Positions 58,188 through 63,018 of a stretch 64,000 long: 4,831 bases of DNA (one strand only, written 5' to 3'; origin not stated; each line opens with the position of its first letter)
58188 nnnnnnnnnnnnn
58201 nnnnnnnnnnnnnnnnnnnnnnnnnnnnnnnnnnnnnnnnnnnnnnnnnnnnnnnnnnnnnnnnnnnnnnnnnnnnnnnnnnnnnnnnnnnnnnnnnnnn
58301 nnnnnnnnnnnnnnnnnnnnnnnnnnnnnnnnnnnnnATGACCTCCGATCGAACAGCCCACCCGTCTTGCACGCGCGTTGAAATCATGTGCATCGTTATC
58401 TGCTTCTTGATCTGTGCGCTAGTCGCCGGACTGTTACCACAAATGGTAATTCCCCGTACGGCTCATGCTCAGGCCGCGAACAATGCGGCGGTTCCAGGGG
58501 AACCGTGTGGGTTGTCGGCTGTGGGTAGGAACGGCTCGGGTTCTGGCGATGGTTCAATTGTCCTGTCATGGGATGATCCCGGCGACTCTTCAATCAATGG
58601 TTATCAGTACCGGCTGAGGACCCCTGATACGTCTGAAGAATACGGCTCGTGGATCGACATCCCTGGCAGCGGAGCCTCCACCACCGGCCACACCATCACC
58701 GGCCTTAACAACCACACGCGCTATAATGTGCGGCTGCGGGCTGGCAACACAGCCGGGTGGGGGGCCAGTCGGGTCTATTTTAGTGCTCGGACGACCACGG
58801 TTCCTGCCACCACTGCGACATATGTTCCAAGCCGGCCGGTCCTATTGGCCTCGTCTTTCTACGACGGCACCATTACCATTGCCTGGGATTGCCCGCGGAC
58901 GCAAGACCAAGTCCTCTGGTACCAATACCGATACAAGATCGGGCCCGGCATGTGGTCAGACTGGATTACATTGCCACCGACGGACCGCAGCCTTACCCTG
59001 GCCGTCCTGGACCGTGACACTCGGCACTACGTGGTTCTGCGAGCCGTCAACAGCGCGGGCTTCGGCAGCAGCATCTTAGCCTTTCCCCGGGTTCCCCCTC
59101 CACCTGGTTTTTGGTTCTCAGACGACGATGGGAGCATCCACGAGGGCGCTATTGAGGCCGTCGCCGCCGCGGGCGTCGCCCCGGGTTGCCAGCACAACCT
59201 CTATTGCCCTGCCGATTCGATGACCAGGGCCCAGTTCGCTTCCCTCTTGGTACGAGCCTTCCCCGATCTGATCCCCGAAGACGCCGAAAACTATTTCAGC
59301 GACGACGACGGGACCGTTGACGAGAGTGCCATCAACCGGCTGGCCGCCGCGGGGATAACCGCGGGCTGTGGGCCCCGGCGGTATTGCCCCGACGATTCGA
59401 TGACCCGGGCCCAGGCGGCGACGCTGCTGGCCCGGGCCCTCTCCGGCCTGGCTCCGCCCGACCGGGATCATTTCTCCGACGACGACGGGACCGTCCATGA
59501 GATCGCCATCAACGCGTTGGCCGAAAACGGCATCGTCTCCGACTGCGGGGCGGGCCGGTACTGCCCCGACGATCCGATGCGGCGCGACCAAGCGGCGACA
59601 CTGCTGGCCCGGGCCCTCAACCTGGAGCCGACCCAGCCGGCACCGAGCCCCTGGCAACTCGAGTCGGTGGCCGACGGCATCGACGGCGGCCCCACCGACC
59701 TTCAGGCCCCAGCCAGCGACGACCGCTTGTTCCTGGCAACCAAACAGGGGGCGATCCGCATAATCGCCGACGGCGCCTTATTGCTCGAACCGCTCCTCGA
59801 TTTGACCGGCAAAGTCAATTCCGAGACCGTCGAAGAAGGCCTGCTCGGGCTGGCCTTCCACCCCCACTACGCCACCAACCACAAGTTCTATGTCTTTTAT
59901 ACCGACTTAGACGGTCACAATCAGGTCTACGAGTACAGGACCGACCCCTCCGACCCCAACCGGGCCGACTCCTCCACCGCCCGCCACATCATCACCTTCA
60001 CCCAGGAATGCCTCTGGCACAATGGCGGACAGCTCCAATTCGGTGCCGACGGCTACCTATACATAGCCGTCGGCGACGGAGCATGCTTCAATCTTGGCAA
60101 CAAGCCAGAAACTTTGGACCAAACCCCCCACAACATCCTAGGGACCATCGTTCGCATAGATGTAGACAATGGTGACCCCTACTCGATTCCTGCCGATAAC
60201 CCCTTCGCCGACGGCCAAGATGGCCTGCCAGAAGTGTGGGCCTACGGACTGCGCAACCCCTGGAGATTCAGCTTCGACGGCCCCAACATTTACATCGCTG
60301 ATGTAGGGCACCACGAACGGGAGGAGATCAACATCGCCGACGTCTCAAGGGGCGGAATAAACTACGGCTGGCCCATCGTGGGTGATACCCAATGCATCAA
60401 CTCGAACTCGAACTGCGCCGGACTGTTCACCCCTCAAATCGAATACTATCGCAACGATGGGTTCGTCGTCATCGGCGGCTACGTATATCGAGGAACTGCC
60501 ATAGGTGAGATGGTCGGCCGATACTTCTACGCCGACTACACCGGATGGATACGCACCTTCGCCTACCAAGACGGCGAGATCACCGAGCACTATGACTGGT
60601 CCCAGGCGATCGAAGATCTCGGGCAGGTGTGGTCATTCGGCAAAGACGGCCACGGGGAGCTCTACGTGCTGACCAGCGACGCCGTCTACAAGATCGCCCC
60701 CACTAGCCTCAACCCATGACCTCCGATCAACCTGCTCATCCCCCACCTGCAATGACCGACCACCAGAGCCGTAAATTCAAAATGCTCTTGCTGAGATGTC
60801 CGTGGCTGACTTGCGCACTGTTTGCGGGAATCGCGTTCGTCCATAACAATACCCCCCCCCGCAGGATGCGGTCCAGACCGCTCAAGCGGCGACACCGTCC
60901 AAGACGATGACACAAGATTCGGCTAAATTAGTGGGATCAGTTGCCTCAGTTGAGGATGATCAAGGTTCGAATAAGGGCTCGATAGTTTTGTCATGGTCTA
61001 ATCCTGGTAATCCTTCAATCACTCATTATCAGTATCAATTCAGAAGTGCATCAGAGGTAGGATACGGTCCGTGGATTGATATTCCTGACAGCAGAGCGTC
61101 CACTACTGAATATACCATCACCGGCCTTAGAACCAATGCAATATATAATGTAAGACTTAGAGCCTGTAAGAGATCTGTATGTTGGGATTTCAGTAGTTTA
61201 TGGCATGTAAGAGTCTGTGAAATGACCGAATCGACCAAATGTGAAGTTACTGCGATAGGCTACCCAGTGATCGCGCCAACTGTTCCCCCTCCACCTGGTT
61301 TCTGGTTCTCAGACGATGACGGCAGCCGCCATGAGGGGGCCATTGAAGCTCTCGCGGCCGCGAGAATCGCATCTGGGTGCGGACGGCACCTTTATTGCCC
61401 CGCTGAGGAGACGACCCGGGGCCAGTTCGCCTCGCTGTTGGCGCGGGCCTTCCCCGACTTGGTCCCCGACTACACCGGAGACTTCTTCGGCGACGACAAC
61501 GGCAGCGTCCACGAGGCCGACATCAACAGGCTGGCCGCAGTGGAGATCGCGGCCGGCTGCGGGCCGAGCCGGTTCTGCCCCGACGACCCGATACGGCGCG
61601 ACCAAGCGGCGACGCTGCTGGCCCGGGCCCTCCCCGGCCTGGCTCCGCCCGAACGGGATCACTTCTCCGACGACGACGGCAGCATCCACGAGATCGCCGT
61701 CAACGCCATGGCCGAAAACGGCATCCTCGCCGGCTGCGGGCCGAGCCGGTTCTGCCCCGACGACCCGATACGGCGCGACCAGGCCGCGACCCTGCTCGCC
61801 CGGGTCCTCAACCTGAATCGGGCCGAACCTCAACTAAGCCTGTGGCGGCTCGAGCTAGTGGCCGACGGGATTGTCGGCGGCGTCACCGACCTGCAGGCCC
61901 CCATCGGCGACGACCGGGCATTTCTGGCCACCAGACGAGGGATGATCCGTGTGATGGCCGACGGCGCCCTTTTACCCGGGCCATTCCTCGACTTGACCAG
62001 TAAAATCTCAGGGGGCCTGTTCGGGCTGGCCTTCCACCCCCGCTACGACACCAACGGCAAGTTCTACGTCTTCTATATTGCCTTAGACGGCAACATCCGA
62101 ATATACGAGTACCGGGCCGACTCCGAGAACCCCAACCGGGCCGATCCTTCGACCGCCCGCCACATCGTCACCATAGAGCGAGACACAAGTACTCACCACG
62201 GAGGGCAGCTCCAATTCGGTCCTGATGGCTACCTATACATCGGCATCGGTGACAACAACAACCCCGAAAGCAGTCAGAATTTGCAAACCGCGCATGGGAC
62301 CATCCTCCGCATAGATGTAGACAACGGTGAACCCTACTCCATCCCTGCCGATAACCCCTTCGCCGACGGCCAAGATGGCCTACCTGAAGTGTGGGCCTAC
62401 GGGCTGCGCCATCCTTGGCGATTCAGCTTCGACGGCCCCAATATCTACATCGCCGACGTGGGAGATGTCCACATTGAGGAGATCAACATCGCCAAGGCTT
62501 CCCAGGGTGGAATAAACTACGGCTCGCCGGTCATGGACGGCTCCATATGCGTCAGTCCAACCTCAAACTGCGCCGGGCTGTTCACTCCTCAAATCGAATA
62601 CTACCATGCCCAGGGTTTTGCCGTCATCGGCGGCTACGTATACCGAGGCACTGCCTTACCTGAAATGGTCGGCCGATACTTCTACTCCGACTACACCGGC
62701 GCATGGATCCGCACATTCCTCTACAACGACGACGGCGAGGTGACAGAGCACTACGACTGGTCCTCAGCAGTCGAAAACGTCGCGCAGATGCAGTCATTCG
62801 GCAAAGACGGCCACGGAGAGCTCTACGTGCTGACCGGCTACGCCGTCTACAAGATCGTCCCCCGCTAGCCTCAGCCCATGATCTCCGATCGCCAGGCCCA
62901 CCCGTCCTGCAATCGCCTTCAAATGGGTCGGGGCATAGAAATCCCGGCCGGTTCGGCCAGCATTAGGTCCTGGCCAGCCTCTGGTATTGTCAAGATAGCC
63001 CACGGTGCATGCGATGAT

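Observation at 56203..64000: Tandem array of at least four FN3/SLH-like/PQQ-dehydrogenase surface proteins, translationally chained to an aminotransferase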

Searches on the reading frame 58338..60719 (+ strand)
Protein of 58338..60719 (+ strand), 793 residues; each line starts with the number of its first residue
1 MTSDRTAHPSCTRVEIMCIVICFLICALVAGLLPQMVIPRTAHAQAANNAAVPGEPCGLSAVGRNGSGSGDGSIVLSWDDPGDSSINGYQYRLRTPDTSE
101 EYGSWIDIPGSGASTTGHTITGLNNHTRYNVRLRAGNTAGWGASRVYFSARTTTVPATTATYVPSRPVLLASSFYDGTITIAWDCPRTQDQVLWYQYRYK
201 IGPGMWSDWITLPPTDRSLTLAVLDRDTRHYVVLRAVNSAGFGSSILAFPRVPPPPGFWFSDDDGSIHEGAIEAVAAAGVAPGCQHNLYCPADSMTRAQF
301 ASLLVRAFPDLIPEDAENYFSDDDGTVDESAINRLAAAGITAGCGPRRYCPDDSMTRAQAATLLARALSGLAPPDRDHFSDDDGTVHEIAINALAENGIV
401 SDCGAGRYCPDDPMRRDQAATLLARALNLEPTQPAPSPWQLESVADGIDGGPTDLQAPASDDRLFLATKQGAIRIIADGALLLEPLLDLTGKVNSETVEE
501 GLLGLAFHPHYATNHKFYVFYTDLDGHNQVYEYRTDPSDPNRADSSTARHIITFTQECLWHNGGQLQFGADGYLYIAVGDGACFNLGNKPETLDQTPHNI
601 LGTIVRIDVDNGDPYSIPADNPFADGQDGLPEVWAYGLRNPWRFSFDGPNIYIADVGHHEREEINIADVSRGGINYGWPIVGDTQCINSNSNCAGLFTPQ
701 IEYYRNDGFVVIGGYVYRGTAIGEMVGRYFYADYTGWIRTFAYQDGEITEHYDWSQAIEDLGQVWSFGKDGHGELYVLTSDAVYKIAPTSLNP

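Call 8: search_protein_families(library=pfam, proteins=[window:58338-60719:+], max_evalue=0.1)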
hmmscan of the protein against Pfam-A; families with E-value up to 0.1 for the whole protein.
window:58338-60719:+ (793 aa): 5 families
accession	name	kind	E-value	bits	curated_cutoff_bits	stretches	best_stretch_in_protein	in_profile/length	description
PF07995.17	GSDH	-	1.2e-35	123.9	25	1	458-781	9-325/332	Glucose / Sorbosone dehydrogenase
PF00395.25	SLH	-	2.3e-14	53.5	20.8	2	320-361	2-44/44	S-layer homology domain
PF00041.27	fn3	-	2e-13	50.8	25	1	70-144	12-77/84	Fibronectin type III domain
PF25059.1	FN3_DSCAM-DSCAML_C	-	1.5e-05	25.7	39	1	84-153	18-82/89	DSCAM/DSCAML C-terminal Fn3-like domain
PF16656.11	Pur_ac_phosph_N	-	0.029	15.4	30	1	71-146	12-88/93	Purple acid Phosphatase, N-terminal domain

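Call 20: search_protein_families(library=ncbifam, proteins=[window:58338-60719:+], max_evalue=0.01)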
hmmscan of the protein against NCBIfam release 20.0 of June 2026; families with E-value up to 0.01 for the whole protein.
window:58338-60719:+ (793 aa): 2 families
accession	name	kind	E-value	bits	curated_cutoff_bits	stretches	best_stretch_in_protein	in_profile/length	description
TIGR03606.1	non_repeat_PQQ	subfamily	1.3e-15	57.2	434.55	1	485-682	65-271/454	glucose/sorbosone family PQQ-dependent dehydrogenase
NF033190.2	inl_like_NEAT_1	exception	3.1e-12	45.6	1275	1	325-430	588-694/754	NEAT domain-containing leucine-rich repeat protein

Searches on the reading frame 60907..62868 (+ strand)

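Call 8: search_protein_families(library=pfam, proteins=[window:60907-62868:+], max_evalue=0.1)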
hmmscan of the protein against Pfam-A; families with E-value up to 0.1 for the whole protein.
window:60907-62868:+ (653 aa): 4 families
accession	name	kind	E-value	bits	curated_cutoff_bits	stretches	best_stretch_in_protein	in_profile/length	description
PF07995.17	GSDH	-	6.3e-37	128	25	1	332-643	9-323/332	Glucose / Sorbosone dehydrogenase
PF00395.25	SLH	-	6.4e-10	39.3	20.8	1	257-294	5-44/44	S-layer homology domain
PF00041.27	fn3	-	6.5e-09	36.3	25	1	22-88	12-70/84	Fibronectin type III domain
PF25059.1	FN3_DSCAM-DSCAML_C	-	0.075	13.8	39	0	29-88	12-66/89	DSCAM/DSCAML C-terminal Fn3-like domain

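Call 20: search_protein_families(library=ncbifam, proteins=[window:60907-62868:+], max_evalue=0.01)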
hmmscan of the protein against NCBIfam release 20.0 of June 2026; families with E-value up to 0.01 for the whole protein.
window:60907-62868:+ (653 aa): 2 families
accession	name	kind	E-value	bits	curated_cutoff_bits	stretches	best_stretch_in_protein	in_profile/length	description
NF033190.2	inl_like_NEAT_1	exception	8.5e-12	44.2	1275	1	198-309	587-699/754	NEAT domain-containing leucine-rich repeat protein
TIGR03606.1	non_repeat_PQQ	subfamily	8.9e-09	34.7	434.55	1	369-545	79-272/454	glucose/sorbosone family PQQ-dependent dehydrogenase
